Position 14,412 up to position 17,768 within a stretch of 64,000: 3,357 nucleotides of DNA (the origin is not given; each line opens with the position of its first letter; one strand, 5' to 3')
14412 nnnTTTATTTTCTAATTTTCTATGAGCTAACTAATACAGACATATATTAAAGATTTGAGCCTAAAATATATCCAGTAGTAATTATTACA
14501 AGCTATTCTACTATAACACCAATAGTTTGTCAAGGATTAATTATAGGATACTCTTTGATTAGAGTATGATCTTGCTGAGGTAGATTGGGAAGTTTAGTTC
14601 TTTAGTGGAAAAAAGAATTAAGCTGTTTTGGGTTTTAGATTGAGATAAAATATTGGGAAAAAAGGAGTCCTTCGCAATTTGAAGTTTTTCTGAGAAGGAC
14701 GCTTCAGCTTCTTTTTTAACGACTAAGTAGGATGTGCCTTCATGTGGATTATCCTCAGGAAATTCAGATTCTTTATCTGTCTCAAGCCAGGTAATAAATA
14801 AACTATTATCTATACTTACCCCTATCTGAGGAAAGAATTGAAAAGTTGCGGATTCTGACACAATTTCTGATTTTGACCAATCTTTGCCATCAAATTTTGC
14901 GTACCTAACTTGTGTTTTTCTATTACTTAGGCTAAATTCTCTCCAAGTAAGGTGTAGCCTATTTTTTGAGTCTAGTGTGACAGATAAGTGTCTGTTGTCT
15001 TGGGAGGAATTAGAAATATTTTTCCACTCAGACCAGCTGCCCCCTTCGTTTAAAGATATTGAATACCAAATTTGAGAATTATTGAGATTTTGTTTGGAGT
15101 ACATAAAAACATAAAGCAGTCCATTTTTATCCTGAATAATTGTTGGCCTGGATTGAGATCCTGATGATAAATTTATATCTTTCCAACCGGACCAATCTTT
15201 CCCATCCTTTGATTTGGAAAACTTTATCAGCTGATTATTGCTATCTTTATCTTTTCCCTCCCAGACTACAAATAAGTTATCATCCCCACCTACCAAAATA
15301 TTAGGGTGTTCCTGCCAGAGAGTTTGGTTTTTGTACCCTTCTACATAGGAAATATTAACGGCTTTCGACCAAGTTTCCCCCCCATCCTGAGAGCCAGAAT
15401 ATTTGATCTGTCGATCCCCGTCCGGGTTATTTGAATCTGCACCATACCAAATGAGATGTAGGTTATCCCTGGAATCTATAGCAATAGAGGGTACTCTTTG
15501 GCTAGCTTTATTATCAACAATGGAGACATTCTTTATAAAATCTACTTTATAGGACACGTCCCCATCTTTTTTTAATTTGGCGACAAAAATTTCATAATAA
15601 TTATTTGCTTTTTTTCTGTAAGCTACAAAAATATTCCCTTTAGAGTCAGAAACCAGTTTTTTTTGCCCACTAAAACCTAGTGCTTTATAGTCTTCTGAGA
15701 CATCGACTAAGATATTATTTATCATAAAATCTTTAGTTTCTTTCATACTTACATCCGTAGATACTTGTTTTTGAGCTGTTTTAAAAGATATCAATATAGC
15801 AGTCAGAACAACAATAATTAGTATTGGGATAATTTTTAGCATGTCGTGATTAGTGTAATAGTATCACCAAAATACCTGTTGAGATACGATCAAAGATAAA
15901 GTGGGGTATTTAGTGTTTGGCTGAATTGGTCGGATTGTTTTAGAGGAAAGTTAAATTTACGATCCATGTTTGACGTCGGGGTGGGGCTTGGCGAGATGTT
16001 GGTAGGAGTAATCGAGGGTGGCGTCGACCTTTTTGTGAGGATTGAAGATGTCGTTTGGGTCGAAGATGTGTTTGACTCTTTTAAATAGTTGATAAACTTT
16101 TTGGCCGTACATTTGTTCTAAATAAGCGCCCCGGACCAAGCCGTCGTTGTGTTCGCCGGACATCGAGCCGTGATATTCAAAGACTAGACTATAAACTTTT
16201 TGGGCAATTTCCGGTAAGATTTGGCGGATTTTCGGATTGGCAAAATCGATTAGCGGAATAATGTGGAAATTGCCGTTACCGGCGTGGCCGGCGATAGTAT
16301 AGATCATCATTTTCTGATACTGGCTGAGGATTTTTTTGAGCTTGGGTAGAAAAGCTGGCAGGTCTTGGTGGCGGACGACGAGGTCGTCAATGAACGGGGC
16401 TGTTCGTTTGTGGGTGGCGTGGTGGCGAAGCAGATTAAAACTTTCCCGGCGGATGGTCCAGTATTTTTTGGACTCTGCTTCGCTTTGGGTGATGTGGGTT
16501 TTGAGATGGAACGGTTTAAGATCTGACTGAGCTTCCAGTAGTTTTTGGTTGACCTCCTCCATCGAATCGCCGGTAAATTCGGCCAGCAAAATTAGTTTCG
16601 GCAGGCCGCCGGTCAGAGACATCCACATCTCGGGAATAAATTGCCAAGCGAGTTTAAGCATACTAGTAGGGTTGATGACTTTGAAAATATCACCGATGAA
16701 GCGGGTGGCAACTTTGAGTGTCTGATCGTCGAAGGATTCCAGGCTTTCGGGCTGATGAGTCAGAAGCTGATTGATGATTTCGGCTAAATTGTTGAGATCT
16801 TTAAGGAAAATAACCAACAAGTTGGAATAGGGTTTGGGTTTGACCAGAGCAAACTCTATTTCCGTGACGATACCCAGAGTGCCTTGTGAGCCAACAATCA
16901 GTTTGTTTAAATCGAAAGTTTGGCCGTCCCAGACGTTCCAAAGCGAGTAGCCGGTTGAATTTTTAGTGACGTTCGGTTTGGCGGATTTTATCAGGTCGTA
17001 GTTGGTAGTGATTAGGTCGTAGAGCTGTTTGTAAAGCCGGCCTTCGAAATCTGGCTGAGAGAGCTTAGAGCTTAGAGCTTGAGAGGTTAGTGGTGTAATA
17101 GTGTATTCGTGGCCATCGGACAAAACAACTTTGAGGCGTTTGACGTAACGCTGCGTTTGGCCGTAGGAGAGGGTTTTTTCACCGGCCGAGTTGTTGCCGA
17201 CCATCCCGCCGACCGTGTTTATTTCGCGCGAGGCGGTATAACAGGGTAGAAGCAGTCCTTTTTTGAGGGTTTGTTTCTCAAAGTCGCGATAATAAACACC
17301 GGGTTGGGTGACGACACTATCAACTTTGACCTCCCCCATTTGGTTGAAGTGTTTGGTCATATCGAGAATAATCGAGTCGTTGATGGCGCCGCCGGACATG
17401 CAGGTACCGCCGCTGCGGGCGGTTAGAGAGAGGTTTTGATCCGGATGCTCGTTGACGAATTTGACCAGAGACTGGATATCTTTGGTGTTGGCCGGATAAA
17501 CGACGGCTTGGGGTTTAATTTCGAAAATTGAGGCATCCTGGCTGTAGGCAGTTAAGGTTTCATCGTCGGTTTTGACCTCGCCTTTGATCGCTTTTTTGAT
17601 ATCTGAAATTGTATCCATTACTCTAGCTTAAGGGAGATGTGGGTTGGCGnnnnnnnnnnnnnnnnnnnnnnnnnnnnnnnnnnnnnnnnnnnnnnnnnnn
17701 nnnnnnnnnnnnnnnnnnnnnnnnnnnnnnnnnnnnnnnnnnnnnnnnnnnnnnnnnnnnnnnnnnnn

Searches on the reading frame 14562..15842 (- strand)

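Call 82: search_protein_families(library=pfam, max_evalue=0.001, proteins=[window:14562-15842:-])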
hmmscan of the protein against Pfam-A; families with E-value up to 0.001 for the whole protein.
window:14562-15842:- (427 aa): 3 families
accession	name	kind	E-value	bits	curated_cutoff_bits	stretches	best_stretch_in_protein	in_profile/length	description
PF15892.11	BNR_4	-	1.4e-08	34.9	27.3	0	63-163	99-198/272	BNR repeat-containing family member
PF13088.12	BNR_2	-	4.9e-07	29.8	31.4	1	117-332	53-258/277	BNR repeat-like domain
PF18413.7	Neuraminidase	-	7.5e-07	29.5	25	0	265-311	37-85/171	Neuraminidase-like domain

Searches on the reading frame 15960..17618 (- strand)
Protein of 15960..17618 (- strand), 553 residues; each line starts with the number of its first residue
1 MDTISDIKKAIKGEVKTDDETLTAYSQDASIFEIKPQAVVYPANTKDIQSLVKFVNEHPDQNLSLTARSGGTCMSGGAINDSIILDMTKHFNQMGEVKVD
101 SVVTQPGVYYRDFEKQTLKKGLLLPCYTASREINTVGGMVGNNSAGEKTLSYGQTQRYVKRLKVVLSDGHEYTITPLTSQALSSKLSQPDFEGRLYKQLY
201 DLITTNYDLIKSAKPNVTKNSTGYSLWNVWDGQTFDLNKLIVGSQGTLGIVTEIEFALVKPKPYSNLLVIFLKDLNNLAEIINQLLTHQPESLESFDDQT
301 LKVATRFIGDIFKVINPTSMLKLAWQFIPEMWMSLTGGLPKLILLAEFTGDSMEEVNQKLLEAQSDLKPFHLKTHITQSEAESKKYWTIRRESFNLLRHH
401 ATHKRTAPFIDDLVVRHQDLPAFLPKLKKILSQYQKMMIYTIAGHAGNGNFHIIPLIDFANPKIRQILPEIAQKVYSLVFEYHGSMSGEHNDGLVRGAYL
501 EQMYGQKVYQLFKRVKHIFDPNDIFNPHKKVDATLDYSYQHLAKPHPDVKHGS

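Call 82: search_protein_families(library=pfam, max_evalue=0.001, proteins=[window:15960-17618:-])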
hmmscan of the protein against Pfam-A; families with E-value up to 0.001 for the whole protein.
window:15960-17618:- (553 aa): 2 families
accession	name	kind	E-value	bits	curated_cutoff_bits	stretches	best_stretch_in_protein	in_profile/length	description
PF02913.24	FAD-oxidase_C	-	4.7e-41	141.6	21.2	1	265-529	5-247/248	FAD linked oxidases, C-terminal domain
PF01565.28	FAD_binding_4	-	5.4e-28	97.9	26.4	1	36-173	1-137/139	FAD binding domain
